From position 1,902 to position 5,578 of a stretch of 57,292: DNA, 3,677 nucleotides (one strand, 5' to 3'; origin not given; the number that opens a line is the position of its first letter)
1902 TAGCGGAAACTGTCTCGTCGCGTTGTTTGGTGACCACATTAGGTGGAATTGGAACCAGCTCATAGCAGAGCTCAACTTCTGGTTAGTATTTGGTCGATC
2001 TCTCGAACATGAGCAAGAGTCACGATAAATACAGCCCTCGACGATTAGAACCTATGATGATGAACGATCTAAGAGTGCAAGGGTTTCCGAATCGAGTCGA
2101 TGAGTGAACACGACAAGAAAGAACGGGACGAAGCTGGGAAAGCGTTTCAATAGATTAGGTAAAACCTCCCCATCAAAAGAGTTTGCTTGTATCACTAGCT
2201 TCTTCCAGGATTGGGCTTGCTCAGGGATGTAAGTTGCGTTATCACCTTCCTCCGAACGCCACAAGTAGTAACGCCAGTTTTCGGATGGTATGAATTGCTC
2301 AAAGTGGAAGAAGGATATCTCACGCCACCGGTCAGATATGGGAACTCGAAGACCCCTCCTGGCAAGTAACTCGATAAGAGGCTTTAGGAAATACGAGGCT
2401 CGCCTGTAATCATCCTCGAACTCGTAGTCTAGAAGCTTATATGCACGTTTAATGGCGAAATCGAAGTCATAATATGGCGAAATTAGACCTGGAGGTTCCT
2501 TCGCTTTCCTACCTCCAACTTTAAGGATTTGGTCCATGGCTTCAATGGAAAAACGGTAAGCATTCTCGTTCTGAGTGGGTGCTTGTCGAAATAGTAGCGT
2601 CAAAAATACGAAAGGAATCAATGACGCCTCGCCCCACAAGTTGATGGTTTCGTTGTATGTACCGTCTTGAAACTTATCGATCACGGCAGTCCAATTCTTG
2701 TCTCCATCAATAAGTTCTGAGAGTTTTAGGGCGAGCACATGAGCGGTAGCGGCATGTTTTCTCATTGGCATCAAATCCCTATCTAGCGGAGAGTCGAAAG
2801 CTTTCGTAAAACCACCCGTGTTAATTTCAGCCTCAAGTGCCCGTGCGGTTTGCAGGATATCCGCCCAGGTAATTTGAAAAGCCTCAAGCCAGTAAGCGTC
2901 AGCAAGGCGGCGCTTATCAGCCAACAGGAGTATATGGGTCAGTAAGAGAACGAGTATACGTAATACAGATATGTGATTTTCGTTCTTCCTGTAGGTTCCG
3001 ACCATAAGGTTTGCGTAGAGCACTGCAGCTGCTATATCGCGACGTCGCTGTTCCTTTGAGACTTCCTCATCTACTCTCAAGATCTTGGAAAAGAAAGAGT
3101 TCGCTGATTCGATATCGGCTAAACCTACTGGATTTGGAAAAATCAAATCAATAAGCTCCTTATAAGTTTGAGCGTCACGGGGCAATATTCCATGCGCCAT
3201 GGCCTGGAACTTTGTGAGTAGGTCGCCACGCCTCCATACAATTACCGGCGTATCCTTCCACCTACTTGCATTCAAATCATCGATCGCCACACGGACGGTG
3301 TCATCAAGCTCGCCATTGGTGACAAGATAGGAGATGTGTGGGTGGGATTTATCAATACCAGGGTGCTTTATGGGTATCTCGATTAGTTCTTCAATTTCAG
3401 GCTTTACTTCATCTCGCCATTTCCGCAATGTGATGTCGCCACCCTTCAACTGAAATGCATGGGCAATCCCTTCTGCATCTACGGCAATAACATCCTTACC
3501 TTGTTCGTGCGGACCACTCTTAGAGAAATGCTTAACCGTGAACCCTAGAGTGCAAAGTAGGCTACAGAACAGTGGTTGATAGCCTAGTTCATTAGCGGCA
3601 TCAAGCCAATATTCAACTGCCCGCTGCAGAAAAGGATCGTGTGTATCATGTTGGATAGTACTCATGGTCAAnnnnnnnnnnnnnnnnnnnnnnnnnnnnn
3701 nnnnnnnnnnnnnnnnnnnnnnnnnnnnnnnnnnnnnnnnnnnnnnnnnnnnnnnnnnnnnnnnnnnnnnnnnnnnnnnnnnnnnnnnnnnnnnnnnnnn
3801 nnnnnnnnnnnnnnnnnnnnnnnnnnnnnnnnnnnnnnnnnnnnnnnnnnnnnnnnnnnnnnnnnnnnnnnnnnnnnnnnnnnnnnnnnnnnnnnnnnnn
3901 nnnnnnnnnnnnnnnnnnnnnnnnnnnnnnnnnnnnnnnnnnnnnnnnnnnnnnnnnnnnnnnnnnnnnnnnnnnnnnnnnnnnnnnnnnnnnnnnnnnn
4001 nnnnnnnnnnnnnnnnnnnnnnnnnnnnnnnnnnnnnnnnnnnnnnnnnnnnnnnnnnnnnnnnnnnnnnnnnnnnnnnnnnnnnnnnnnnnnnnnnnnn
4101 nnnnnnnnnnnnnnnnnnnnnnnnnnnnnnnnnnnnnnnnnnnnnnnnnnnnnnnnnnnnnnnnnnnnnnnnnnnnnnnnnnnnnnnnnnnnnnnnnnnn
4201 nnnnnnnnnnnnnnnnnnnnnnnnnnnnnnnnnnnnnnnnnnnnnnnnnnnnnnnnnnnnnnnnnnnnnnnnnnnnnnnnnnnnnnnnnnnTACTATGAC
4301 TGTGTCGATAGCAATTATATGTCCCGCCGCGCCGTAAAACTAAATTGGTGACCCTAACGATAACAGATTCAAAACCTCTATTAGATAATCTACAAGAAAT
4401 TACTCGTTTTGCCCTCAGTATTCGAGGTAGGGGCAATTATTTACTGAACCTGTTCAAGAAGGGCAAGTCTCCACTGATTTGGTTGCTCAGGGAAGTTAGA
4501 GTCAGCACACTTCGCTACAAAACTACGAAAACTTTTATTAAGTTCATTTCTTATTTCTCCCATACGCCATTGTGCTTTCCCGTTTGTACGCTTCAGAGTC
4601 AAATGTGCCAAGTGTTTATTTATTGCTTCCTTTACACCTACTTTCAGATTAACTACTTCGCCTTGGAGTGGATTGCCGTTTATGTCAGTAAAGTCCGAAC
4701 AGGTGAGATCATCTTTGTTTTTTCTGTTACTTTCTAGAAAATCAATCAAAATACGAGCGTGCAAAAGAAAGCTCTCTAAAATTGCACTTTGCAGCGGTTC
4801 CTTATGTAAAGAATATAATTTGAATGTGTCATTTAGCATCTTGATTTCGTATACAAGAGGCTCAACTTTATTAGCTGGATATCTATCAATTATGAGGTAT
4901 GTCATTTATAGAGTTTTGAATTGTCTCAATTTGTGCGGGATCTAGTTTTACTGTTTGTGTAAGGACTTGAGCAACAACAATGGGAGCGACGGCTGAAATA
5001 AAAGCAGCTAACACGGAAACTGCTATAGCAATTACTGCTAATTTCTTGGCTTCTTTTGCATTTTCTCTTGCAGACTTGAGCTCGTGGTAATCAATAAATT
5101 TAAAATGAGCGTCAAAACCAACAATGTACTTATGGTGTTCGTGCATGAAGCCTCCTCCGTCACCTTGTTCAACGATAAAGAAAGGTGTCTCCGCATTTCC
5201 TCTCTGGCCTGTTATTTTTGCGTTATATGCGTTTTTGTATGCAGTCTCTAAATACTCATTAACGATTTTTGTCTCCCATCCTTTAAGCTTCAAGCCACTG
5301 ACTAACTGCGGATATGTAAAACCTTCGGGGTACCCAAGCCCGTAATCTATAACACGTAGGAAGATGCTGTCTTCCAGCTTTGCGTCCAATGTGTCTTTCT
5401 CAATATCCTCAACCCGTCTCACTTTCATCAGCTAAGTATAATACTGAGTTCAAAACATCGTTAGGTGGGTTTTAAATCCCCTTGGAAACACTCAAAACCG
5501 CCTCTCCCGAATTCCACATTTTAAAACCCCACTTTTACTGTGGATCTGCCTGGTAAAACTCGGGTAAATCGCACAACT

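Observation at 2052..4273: Candidate anti-phage system: truncated capsid-like protein coupled to an Mrr-type nuclease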

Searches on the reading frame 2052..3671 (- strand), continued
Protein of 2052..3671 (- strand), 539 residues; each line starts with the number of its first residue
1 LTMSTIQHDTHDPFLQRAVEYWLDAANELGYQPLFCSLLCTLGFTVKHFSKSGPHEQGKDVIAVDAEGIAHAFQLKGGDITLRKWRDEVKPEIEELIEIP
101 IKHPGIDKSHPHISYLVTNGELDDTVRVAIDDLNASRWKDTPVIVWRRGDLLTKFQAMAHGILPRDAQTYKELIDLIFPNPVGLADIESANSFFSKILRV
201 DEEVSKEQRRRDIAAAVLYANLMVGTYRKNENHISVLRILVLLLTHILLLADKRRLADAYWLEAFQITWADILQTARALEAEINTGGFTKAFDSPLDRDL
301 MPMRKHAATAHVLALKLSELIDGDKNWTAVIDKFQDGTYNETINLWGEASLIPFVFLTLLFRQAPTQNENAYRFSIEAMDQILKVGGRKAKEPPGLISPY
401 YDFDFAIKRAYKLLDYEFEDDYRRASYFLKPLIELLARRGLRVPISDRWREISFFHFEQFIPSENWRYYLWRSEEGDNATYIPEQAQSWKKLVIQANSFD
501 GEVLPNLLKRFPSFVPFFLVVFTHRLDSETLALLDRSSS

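Call 91: find_encoding_contigs(protein=P0152, flank=10000, max_places=1)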
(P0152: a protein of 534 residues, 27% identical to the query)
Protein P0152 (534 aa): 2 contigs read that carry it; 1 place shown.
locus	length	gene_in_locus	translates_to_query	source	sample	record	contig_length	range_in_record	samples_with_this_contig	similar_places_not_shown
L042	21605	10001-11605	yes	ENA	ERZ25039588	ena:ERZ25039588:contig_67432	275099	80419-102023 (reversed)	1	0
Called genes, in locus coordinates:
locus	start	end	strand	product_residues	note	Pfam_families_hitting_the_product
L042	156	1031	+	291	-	PF01471:PG_binding_1, PF09374:PG_binding_3 (faint), PF11860:Muramidase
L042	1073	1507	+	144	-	-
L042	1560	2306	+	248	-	-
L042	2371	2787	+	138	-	-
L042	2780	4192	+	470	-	-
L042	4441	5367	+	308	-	PF00701:DHDPS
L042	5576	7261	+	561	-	PF10079:Rossmann-like_BshC, PF24850:CC_BshC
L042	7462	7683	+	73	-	-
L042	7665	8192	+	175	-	-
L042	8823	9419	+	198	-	PF08676:MutL_C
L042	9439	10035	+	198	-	-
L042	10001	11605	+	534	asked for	-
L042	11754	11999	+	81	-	PF09720:Unstab_antitox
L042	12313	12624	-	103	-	PF13242:Hydrolase_like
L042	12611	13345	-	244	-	-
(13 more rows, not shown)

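Call 92: find_encoding_contigs(protein=P0144, flank=10000, max_places=1)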
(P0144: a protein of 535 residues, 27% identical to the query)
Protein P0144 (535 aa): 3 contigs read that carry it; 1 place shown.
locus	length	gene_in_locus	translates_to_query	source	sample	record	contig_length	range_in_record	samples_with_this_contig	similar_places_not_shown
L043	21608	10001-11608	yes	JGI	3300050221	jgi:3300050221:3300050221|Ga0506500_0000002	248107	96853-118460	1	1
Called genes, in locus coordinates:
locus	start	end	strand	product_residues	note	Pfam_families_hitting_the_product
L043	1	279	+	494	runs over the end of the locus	PF02900:LigB, PF01875:Memo (weak), PF01871:AMMECR1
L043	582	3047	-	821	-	PF02518:HATPase_c, PF00204:DNA_gyraseB, PF01751:Toprim, PF21249:GyrB_hook, PF00986:DNA_gyraseB_C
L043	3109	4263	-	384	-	PF02463:SMC_N, PF13175:AAA_15 (weak), PF13304:AAA_21 (faint)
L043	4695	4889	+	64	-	-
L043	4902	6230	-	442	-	-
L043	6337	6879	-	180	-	PF08281:Sigma70_r4_2, PF04545:Sigma70_r4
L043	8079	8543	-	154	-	-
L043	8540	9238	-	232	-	-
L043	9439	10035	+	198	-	-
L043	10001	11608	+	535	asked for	-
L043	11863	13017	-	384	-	PF00712:DNA_pol3_beta, PF02767:DNA_pol3_beta_2, PF02768:DNA_pol3_beta_3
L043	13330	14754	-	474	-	PF11638:DnaA_N, PF00308:Bac_DnaA, PF03969:AFG1_ATPase (faint), PF01695:IstB_IS21, PF00004:AAA (faint), PF22688:Hda_lid (faint), PF08299:Bac_DnaA_C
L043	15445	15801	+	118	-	PF00825:Ribonuclease_P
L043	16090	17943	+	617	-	PF14849:YidC_periplas, PF02096:60KD_IMP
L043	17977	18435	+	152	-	PF01424:R3H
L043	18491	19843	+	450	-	PF10396:TrmE_N, PF12631:MnmE_helical, PF00009:GTP_EFTU (faint), PF01926:MMR_HSR1, PF02421:FeoB_N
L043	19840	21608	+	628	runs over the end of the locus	PF01134:GIDA, PF07992:Pyr_redox_2 (weak), PF12831:FAD_oxidored, PF21680:GIDA_C_1st, PF13932:SAM_GIDA_C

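Call 93: find_encoding_contigs(protein=P0126, flank=10000, max_places=1)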
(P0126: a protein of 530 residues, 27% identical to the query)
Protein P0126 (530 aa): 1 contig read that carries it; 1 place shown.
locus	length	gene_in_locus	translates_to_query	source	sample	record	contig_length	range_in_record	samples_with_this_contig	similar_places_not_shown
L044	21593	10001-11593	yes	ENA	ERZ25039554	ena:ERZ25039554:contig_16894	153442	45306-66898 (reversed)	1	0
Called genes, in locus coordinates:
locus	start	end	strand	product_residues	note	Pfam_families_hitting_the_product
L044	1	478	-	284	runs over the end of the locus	-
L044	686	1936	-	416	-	PF07690:MFS_1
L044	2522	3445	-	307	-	-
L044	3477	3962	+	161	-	-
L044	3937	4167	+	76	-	-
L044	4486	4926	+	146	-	-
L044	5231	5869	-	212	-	-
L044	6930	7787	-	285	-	PF13276:HTH_21, PF00665:rve, PF13683:rve_3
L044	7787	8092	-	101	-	PF01527:HTH_Tnp_1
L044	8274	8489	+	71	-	-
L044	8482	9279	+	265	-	PF28530:DUF8426 (weak), PF04471:Mrr_cat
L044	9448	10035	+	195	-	-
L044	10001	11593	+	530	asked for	-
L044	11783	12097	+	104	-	-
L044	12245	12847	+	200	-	PF20347:DUF6642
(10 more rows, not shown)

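Call 96: search_dna_similar(query=P0038, collection=plasmids, mode=protein, max_evalue=0.00001, max_rows=20)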
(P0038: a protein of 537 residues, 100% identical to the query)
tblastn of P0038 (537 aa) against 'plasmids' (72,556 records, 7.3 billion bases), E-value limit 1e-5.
Records with a match: 1; places in all: 1; records where one place covers at least 80% of the query: 0.
Best place of each record, by identity: <60% 1.
By first word of the organism name: Rhodococcus 1.
By predicted mobility (MOB-suite, as given by PLSDB): mobilizable 1.
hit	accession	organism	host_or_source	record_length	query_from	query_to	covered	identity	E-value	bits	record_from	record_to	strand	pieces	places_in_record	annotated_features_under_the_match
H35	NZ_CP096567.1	Rhodococcus qingshengii JCM 15477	sandy loam,soil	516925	12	132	23%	37.1%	2e-6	59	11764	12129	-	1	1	restriction endonuclease | hypothetical protein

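Call 97: search_dna_similar(query=P0038, collection=phages, mode=protein, max_evalue=0.001, max_rows=20)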
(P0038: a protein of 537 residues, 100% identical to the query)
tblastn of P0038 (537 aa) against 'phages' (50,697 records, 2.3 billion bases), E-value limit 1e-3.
No match.

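Call 98: get_annotated_region(hit=H35, flank=6000)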
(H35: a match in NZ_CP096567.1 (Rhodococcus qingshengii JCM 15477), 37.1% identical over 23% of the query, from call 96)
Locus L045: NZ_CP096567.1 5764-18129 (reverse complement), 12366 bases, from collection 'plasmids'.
description: Rhodococcus qingshengii JCM 15477 strain djl-6 plasmid pdjl-6-4, complete sequence
organism: Rhodococcus qingshengii JCM 15477 (NCBI taxid 1303681)
taxonomy: Bacteria; Actinomycetota; Actinomycetes; Mycobacteriales; Nocardiaceae; Rhodococcus; Rhodococcus qingshengii; Rhodococcus qingshengii JCM 15477
host: -; source: sandy loam,soil; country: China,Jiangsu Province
typing (MOB-suite, as given by PLSDB): mobilizable; relaxase MOBP
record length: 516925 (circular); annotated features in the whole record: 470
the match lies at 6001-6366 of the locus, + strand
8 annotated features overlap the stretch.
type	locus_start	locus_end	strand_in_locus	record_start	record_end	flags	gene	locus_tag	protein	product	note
CDS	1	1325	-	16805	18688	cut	-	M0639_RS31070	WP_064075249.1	ATP-dependent endonuclease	-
CDS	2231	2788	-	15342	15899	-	-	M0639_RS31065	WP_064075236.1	hypothetical protein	-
CDS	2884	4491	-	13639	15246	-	-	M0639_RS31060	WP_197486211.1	exonuclease domain-containing protein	-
CDS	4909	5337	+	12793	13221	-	-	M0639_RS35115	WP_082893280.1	AAA family ATPase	-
CDS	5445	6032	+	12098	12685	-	-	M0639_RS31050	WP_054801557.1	hypothetical protein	-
CDS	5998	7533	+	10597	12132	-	-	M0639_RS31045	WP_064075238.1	restriction endonuclease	-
CDS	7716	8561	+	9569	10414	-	-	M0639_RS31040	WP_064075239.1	hypothetical protein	-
CDS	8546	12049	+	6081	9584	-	-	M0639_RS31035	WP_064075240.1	DEAD/DEAH box helicase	-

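Call 107: find_related_loci(query=A3, collection=viral_contigs, flank=10000)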
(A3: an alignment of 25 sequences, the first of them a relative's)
Query A3 (537 aa) in viral_contigs; peptide patterns used: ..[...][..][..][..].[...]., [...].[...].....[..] (x = any residue, [..] = any of these).
17 stretches matched a pattern, but none encodes a relative of the query by tblastn (E <= 1e-3).

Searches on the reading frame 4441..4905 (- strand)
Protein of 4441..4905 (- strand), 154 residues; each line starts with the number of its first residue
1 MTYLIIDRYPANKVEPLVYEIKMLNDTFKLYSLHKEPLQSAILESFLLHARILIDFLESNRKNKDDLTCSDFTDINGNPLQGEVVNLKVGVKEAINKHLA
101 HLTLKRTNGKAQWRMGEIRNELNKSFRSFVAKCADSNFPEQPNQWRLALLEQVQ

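Call 4: search_protein_families(library=pfam, proteins=[window:4441-4905:-], max_evalue=1)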
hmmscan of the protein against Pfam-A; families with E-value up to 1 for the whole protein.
window:4441-4905:- (154 aa): 1 family
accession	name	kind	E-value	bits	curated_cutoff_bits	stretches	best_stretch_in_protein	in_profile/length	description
PF21991.1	capSnatchArena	-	0.19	11.7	24.2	1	86-141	114-169/194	Cap-snatching endonuclease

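Call 5: search_protein_families(library=padloc, proteins=[window:4441-4905:-], max_evalue=1)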
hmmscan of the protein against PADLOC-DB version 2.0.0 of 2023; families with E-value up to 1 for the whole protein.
window:4441-4905:- (154 aa): 0 families

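Call 6: search_protein_families(library=phrogs, proteins=[window:4441-4905:-], max_evalue=1)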
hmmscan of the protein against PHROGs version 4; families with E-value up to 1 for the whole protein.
window:4441-4905:- (154 aa): 1 family
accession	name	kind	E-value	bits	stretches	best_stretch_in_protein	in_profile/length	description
phrog_33169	-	unknown function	0.18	10.9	1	122-152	5-35/842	-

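Call 7: search_protein_families(library=ncbifam, proteins=[window:4441-4905:-], max_evalue=1)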
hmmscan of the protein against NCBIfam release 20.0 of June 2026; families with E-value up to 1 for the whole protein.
window:4441-4905:- (154 aa): 0 families

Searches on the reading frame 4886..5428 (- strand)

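Call 4: search_protein_families(library=pfam, proteins=[window:4886-5428:-], max_evalue=1)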
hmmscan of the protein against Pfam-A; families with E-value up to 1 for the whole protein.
window:4886-5428:- (180 aa): 2 families
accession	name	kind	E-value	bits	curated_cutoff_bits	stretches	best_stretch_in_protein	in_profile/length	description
PF04505.17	CD225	-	0.1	13.2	27.1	1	117-143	40-66/68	Interferon-induced transmembrane protein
PF17246.8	CDC24_OB1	-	0.18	12.3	25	1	22-59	36-72/125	Cell division control protein 24, OB domain 1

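Call 5: search_protein_families(library=padloc, proteins=[window:4886-5428:-], max_evalue=1)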
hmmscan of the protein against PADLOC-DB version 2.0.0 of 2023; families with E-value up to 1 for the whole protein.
window:4886-5428:- (180 aa): 0 families

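Call 6: search_protein_families(library=phrogs, proteins=[window:4886-5428:-], max_evalue=1)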
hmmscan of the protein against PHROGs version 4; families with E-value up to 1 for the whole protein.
window:4886-5428:- (180 aa): 3 families
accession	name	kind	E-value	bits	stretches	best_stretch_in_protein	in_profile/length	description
phrog_15181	-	unknown function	0.082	14.2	1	134-176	28-70/92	-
phrog_18532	-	unknown function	0.14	11.9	1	89-172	82-165/441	-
phrog_24059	-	unknown function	0.17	12.8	1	49-121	20-92/119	-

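Call 7: search_protein_families(library=ncbifam, proteins=[window:4886-5428:-], max_evalue=1)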
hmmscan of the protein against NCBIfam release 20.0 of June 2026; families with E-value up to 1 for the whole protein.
window:4886-5428:- (180 aa): 0 families
